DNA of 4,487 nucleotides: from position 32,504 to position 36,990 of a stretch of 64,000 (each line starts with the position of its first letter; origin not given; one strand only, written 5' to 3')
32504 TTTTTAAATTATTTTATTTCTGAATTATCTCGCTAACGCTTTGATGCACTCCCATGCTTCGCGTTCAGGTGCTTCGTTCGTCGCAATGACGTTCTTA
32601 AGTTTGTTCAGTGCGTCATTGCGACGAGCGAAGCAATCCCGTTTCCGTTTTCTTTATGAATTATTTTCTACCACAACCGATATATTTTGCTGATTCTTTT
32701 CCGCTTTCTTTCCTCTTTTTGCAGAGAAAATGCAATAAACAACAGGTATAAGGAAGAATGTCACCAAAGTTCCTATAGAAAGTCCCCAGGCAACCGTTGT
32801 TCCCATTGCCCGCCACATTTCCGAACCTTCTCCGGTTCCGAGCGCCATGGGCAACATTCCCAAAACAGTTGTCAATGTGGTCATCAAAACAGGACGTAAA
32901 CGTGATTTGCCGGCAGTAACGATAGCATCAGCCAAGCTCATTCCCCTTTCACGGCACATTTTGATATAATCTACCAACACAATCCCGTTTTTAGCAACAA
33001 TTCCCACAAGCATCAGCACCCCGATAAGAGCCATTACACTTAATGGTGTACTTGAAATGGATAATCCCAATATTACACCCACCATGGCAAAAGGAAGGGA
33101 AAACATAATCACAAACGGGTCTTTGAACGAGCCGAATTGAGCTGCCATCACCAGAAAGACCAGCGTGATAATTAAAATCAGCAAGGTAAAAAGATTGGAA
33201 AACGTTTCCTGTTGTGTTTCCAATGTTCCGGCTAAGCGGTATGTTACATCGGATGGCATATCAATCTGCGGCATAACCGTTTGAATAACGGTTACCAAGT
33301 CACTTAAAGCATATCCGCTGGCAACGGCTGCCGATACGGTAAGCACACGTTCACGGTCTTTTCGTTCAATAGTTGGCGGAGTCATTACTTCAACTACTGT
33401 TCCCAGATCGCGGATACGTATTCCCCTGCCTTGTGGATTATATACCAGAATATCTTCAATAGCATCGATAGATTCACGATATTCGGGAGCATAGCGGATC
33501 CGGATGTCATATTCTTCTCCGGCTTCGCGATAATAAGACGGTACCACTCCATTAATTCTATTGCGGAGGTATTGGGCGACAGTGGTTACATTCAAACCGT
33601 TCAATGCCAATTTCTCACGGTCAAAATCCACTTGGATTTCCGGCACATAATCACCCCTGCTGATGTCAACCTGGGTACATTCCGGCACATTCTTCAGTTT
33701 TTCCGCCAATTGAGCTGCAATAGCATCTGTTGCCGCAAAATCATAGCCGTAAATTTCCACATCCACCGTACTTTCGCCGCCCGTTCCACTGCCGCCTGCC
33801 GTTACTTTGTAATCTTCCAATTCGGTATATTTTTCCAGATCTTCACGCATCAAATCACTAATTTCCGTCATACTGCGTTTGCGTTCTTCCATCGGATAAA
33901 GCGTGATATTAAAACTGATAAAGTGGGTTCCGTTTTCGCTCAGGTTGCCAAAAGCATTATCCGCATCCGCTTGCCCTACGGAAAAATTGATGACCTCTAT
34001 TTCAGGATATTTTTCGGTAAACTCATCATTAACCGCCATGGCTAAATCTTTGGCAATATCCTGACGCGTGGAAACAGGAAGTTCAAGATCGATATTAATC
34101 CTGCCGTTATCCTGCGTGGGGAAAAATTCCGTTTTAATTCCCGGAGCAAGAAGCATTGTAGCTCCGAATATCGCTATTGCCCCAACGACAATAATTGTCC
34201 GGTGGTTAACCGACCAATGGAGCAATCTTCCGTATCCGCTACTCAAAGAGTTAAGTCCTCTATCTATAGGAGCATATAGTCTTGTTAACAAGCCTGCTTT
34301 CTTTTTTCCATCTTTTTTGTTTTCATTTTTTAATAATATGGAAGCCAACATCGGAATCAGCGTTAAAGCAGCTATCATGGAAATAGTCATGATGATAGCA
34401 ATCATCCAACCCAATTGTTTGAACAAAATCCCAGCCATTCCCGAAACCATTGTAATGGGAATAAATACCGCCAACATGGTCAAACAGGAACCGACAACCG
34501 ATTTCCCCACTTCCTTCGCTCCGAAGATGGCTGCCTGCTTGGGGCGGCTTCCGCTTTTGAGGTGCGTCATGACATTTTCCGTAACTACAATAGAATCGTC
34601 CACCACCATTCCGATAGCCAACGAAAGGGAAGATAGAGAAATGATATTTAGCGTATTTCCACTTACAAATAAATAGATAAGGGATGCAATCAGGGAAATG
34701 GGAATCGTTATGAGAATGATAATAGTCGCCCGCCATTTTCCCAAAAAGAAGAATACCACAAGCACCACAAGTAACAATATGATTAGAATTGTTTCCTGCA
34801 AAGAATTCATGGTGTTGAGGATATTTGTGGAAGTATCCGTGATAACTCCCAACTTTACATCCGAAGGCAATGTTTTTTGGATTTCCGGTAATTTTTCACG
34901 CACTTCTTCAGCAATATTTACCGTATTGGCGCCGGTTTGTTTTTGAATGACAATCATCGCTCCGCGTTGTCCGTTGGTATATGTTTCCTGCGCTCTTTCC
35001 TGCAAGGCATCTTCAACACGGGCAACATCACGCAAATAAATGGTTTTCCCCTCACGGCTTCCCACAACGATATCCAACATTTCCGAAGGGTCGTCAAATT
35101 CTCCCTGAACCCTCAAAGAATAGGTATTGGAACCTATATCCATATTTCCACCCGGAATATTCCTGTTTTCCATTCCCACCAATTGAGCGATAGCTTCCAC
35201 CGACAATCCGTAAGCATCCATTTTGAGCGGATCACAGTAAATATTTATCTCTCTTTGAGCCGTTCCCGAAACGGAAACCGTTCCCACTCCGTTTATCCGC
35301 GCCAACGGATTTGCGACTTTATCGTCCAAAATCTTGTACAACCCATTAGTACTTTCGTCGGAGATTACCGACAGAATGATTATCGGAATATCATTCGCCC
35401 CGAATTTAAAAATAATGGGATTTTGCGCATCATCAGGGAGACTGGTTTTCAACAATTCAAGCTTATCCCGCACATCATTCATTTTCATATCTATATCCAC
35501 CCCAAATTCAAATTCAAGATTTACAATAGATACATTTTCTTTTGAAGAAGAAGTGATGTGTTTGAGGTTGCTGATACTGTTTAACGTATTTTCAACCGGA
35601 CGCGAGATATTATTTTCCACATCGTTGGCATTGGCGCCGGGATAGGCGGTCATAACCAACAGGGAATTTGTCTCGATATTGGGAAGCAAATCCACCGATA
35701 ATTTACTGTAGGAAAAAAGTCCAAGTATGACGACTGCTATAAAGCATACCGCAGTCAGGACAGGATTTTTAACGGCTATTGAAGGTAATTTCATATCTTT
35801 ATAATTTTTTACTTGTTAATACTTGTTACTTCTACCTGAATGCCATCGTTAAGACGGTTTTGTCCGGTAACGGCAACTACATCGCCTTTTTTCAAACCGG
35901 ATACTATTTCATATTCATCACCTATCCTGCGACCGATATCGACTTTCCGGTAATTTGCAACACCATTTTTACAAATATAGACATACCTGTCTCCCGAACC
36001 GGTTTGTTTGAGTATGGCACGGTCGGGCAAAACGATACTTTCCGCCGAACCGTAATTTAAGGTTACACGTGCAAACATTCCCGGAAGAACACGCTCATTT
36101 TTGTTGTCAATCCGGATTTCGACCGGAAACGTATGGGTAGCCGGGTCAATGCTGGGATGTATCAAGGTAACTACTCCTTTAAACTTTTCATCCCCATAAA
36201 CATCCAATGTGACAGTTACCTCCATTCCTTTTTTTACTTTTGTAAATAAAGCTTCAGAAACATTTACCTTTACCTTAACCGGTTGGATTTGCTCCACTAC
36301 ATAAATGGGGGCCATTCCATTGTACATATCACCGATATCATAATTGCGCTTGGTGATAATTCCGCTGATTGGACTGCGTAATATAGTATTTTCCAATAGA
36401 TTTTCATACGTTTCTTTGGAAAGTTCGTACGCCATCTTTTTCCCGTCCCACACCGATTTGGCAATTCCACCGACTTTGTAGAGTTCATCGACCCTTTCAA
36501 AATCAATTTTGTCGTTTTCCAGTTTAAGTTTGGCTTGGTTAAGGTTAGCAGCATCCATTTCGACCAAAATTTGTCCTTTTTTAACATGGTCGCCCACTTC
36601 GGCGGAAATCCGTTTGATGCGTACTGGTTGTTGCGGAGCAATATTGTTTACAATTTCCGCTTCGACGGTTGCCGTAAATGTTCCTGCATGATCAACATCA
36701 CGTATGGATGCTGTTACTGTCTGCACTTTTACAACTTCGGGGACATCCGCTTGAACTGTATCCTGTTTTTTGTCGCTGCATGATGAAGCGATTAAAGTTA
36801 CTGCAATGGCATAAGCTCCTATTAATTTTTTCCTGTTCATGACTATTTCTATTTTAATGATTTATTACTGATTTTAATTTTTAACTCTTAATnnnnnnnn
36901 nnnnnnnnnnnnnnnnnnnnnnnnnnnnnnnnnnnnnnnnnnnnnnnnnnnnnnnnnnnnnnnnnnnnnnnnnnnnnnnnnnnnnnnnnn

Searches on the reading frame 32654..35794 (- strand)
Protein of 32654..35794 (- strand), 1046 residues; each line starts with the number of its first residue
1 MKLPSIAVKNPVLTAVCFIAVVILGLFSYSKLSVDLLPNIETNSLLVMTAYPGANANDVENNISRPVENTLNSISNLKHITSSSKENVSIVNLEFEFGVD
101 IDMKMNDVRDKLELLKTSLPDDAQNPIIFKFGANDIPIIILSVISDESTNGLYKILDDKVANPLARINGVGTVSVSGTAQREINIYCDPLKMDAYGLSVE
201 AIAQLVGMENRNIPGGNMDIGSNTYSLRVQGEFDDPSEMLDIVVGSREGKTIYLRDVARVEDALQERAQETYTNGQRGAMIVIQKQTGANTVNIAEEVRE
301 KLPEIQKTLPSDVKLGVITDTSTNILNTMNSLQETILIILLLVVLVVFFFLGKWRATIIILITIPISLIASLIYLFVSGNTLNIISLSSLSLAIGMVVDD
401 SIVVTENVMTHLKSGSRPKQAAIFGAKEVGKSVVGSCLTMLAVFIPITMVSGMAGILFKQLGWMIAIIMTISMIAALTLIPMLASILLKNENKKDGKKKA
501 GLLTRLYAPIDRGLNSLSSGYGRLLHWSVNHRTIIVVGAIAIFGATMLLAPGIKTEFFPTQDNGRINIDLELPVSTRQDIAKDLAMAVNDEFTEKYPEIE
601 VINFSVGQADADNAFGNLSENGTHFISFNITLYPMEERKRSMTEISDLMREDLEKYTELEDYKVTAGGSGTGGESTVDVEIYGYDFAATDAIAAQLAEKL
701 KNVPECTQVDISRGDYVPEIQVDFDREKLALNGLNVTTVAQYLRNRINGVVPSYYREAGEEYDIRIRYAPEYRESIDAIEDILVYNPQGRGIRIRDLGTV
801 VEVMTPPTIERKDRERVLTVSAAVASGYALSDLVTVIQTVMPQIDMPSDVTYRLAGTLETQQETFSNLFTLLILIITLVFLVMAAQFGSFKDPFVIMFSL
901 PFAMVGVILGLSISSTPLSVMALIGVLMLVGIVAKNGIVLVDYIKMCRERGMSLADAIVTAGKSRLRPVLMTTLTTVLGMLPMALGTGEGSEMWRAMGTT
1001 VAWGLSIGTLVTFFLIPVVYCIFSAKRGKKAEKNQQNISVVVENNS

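Call 49: search_protein_families(library=pfam, proteins=[window:32654-35794:-], max_evalue=0.001)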
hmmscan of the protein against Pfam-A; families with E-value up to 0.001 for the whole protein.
window:32654-35794:- (1046 aa): 2 families
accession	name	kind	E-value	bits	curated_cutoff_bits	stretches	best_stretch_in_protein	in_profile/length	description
PF00873.25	ACR_tran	-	2.6e-259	863.5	28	1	5-1023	3-1020/1021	AcrB/AcrD/AcrF family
PF03176.21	MMPL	-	2.4e-16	60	20.5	2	293-490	105-305/333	MMPL family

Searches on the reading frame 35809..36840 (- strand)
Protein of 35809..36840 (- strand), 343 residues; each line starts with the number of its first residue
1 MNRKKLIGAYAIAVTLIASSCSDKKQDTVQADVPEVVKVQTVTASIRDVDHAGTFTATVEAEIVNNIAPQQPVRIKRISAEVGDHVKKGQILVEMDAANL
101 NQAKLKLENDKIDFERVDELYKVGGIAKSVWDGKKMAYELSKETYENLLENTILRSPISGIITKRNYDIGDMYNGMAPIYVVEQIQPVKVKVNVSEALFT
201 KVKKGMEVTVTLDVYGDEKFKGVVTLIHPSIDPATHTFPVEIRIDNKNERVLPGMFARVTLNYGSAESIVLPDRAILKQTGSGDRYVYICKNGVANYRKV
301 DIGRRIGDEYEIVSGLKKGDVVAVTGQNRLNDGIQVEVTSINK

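Call 49: search_protein_families(library=pfam, proteins=[window:35809-36840:-], max_evalue=0.001)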
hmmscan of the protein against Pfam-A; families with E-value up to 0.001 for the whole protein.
window:35809-36840:- (343 aa): 4 families
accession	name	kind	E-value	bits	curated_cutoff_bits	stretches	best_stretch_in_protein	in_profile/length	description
PF16576.10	HlyD_D23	-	5.2e-27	95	30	1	61-257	16-214/214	Barrel-sandwich domain of CusB or HlyD membrane-fusion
PF13437.12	HlyD_3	-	1.8e-16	61.2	22.2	1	154-254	2-106/106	HlyD family secretion protein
PF00529.27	CusB_dom_1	-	2.9e-05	24.7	26.5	0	62-259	12-85/89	Cation efflux system protein CusB domain 1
PF13533.13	Biotin_lipoyl_2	-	3.8e-05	23.9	29.8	1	66-96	2-32/32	Biotin-lipoyl like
